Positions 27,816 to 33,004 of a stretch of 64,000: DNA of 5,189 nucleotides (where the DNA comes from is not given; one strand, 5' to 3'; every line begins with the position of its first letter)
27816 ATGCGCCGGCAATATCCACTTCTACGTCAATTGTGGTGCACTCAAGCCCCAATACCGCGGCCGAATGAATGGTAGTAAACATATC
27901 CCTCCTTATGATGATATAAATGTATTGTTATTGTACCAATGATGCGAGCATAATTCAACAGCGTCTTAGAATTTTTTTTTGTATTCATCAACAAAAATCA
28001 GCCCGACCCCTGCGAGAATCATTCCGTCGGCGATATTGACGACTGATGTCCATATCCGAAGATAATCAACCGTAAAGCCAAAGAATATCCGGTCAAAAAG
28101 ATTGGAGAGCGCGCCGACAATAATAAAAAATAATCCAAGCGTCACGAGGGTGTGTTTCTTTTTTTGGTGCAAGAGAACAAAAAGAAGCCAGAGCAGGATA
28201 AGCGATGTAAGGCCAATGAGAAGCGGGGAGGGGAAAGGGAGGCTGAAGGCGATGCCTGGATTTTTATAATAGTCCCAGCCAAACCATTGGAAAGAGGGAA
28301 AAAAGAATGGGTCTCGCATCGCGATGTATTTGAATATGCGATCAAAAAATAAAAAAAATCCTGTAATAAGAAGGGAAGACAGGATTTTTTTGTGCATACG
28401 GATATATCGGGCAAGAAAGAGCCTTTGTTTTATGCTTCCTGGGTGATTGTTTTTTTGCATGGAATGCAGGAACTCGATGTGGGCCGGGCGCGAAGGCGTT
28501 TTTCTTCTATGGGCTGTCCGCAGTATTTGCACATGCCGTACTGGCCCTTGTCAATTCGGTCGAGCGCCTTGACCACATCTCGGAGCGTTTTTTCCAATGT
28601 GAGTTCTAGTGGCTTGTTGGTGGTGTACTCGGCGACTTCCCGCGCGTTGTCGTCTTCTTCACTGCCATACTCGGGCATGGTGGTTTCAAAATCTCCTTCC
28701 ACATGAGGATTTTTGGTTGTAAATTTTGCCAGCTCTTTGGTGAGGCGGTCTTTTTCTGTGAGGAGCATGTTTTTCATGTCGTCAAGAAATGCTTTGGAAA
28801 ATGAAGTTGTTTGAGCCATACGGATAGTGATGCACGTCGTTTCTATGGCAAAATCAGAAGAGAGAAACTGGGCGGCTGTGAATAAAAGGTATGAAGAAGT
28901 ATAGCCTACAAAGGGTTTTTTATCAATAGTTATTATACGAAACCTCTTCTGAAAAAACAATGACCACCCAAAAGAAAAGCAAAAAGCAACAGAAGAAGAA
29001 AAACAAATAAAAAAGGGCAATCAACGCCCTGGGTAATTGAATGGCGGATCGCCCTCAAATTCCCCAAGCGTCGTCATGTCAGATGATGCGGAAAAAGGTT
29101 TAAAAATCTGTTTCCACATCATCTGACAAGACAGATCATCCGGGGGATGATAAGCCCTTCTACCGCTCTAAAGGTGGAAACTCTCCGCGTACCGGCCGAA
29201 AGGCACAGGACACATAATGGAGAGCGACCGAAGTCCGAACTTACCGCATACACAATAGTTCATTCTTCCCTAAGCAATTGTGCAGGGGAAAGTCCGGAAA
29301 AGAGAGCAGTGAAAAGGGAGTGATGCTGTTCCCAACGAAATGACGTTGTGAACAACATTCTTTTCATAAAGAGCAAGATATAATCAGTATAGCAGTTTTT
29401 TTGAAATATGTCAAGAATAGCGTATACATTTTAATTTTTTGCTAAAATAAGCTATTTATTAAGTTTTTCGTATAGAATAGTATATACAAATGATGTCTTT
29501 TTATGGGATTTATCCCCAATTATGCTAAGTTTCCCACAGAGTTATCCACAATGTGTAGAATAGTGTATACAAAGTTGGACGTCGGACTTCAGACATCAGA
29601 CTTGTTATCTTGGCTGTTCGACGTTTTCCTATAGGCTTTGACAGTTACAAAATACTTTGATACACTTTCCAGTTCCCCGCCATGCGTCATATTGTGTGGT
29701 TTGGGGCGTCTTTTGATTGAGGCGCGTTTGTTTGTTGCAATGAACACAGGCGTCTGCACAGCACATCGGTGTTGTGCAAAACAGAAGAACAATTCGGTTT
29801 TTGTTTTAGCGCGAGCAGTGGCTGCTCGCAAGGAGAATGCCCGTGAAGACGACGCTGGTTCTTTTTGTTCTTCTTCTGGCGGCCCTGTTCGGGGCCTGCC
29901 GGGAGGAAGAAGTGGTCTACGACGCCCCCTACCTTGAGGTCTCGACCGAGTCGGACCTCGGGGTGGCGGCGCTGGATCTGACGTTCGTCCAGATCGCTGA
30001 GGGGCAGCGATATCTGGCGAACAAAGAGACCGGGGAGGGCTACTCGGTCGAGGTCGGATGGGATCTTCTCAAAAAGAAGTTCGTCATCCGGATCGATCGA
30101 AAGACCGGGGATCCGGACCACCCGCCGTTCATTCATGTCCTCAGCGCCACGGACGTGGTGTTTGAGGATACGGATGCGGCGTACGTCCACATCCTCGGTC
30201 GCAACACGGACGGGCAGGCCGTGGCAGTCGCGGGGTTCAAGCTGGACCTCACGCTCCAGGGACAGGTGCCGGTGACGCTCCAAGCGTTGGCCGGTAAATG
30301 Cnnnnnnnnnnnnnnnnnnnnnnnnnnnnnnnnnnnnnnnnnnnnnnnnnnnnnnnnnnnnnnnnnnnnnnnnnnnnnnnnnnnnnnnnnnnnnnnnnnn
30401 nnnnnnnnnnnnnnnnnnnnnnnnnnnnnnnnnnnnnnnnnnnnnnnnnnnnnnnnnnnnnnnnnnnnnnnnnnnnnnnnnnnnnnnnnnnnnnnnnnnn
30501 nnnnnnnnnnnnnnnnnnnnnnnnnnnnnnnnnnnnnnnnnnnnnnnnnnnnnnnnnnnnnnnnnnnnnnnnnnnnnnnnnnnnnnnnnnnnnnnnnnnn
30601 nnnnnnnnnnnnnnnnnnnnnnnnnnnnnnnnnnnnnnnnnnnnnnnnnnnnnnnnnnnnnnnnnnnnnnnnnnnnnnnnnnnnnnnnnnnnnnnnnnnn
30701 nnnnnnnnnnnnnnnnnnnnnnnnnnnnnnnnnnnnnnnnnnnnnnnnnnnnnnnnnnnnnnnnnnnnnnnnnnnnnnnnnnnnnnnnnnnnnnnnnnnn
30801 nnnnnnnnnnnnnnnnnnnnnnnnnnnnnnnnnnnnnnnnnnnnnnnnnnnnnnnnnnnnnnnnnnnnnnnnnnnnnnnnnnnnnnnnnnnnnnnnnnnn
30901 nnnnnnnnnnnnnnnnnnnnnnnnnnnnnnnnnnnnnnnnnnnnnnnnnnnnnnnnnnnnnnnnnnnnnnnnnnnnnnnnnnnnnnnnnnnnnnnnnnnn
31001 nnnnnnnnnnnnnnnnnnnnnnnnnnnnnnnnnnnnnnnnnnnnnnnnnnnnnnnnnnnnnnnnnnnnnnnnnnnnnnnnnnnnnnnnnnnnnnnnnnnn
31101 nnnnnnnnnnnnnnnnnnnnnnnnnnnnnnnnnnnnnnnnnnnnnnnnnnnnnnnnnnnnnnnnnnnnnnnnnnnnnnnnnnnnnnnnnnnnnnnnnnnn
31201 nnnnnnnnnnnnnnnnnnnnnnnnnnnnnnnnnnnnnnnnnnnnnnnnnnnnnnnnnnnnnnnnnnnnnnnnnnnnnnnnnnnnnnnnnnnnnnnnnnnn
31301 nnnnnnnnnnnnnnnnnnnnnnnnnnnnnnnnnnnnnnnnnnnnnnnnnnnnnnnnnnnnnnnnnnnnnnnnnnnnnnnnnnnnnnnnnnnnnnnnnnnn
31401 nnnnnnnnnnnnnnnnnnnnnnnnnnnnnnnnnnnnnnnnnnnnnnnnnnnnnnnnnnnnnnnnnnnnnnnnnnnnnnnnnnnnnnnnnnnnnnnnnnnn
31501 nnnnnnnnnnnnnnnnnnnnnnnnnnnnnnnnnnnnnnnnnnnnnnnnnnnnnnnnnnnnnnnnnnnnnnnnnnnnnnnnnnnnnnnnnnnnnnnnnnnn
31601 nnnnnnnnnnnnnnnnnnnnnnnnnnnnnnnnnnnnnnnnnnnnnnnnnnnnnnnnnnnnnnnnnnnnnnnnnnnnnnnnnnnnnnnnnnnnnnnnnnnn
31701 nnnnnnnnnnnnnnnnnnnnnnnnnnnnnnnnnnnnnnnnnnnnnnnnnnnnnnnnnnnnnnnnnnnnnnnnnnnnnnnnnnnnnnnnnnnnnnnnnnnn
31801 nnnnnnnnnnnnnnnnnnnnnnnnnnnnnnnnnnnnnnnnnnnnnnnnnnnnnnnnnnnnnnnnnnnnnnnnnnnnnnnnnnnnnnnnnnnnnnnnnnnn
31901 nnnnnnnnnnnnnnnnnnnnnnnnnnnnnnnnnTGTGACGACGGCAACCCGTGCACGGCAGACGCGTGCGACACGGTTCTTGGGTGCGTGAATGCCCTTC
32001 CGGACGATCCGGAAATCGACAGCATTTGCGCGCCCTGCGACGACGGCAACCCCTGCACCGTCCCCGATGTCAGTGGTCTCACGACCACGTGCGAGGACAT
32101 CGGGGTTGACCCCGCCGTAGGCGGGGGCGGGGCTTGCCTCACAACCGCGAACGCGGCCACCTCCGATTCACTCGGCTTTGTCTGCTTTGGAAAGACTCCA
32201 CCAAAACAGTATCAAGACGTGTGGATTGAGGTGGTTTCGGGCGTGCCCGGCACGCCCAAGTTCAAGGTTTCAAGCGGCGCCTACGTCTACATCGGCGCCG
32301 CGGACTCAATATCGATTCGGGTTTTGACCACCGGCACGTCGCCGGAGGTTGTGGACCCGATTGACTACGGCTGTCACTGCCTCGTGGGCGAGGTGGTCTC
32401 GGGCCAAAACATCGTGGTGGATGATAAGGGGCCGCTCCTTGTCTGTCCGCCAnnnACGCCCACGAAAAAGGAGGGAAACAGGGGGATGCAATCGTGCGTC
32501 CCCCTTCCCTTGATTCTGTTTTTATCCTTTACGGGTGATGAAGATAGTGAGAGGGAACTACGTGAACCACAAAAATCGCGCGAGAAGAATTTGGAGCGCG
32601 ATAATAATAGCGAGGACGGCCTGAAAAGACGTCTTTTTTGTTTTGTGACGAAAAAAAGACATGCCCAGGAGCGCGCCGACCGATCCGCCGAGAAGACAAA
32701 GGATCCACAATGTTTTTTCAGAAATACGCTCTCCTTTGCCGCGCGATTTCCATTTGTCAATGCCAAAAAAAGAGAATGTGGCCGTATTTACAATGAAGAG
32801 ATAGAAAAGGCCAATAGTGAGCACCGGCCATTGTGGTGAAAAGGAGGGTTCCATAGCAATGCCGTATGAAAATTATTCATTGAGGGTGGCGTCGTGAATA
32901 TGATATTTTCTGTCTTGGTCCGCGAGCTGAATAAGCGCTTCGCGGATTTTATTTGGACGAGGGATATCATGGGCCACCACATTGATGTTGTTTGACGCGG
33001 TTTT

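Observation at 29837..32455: Compositionally foreign (~65% GC) lipoprotein composed of ~30 tandem Cys-rich modules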

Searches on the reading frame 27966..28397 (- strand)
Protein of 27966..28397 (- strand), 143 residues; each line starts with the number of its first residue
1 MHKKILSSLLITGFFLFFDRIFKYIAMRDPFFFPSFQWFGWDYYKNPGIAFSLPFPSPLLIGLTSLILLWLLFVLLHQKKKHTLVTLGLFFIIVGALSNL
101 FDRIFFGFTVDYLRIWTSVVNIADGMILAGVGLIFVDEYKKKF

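Call 54: search_protein_families(library=pfam, proteins=[window:27966-28397:-], max_evalue=0.001)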
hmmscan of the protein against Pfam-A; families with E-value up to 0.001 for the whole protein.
window:27966-28397:- (143 aa): 1 family
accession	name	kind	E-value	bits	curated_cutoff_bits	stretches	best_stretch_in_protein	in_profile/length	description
PF01252.23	Peptidase_A8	-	2.9e-21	76.6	25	1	13-137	3-139/142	Signal peptidase (SPase) II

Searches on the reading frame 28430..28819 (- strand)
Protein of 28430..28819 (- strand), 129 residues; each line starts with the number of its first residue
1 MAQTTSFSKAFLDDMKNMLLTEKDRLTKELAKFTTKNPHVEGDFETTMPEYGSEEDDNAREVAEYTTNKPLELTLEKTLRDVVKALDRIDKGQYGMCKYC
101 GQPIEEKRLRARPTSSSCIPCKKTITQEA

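Call 68: search_protein_families(library=pfam, proteins=[window:28430-28819:-], max_evalue=0.001)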
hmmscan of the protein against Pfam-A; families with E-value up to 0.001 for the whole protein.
window:28430-28819:- (129 aa): 1 family
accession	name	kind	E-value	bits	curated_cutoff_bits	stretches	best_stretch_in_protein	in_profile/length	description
PF01258.23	zf-dskA_traR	-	3.5e-08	33.7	24.9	1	92-125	1-34/36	Prokaryotic dksA/traR C4-type zinc finger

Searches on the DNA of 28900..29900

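Call 18: search_rna_families(source=window, start=28900, end=29900, threshold=evalue, max_evalue=1, show_alignments=2)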
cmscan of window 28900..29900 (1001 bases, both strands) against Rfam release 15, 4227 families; matches with E-value up to 1: 5.
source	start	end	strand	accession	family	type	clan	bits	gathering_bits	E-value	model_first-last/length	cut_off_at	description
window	29060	29147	+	RF04152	mir-3618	Gene; miRNA;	-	21.7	99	0.12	1-88/88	no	mir-3618 microRNA precursor family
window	29070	29133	+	RF04087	MIR5565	Gene; miRNA;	-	20.5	80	0.15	1-109/109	no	MIR5565 microRNA precursor family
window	29076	29129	-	RF03253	mir-4654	Gene; miRNA;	-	20.3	87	0.46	1-76/76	no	mir-4654 microRNA precursor family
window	29077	29130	-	RF04087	MIR5565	Gene; miRNA;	-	19.2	80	0.35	1-109/109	no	MIR5565 microRNA precursor family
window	29068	29136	-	RF04164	MIR1507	Gene; miRNA;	-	17.3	73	0.85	1-107/107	no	MIR1507 microRNA precursor family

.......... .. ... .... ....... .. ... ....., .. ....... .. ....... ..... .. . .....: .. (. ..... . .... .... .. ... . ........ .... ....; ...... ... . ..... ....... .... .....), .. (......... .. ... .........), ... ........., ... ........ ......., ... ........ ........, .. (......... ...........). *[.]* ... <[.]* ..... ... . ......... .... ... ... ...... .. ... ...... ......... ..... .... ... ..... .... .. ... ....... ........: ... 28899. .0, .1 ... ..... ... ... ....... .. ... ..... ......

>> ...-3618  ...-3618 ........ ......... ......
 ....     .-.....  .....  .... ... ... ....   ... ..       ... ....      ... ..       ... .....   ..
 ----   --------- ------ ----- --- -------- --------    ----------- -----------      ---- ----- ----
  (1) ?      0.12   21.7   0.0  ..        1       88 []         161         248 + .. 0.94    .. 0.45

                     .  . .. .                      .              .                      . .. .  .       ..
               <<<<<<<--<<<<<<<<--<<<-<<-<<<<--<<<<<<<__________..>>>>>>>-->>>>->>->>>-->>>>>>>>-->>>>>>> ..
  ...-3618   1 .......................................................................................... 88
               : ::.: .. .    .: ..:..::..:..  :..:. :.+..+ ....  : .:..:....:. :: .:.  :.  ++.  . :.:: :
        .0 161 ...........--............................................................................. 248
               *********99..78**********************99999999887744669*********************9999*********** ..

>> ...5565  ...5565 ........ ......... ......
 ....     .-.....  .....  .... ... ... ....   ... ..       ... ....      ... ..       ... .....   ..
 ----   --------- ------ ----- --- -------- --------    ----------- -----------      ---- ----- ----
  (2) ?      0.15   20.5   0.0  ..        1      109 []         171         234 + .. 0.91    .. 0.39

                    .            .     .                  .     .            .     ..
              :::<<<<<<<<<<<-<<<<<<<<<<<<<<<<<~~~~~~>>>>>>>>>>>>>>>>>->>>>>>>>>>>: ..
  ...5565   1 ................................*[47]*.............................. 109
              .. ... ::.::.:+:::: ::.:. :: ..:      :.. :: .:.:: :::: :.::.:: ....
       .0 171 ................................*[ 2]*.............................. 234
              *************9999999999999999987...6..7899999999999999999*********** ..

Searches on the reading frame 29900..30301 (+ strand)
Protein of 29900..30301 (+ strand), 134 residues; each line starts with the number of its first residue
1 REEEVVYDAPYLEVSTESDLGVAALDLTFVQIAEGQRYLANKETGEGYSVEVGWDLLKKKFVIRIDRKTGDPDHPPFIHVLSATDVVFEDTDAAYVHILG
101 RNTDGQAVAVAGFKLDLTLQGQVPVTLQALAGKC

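Call 90: search_protein_representatives(protein=window:29900-30301:+)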
Query: 134 residues. Proteins with E-value up to 0.001 (for the whole library): 1; up to 1e-10: 1; up to 1e-30: 1. The best 1 are listed.
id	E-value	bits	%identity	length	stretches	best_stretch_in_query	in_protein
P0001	8.1e-81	284.8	100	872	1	1-134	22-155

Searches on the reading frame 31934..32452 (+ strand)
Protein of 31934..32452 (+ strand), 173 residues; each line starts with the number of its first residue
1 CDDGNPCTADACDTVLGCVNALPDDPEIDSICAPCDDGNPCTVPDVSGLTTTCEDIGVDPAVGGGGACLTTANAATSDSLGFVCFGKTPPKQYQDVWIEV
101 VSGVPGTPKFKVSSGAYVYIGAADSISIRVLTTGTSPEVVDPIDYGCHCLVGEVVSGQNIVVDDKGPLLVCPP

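Call 86: predict_structure(protein=window:31934-32452:+)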
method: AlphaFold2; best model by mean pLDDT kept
length: 173 residues; sequences in the alignment: 1
mean_pLDDT: 36.1   pTM: 0.25
mean pLDDT of the five models: 36.1, 31.5, 30.2, 30.1, 28.7
residues with pLDDT >= 90: 0; 70-90: 0; 50-70: 0; < 50: 173
segments of 3 or more residues with pLDDT < 50: 1-173
pLDDT, mean of each block of 10 residues (from residue 1): 39 33 34 41 40 41 38 36 36 38 39 40 37 33 25 34 33 27
secondary structure, 60 per line:
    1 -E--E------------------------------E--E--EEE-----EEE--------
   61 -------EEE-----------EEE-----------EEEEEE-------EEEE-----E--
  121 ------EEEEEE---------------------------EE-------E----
elements in order: E42-44 E50-52 E68-70 E82-84 E96-101 E109-112 E127-132

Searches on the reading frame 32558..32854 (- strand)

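Call 68: search_protein_families(library=pfam, proteins=[window:32558-32854:-], max_evalue=0.001)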
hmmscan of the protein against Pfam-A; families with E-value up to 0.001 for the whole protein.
window:32558-32854:- (98 aa): 1 family
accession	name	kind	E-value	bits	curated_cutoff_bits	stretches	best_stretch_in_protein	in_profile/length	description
PF06961.18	DUF1294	-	7.3e-24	84.2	25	1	23-77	1-55/55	Protein of unknown function (DUF1294)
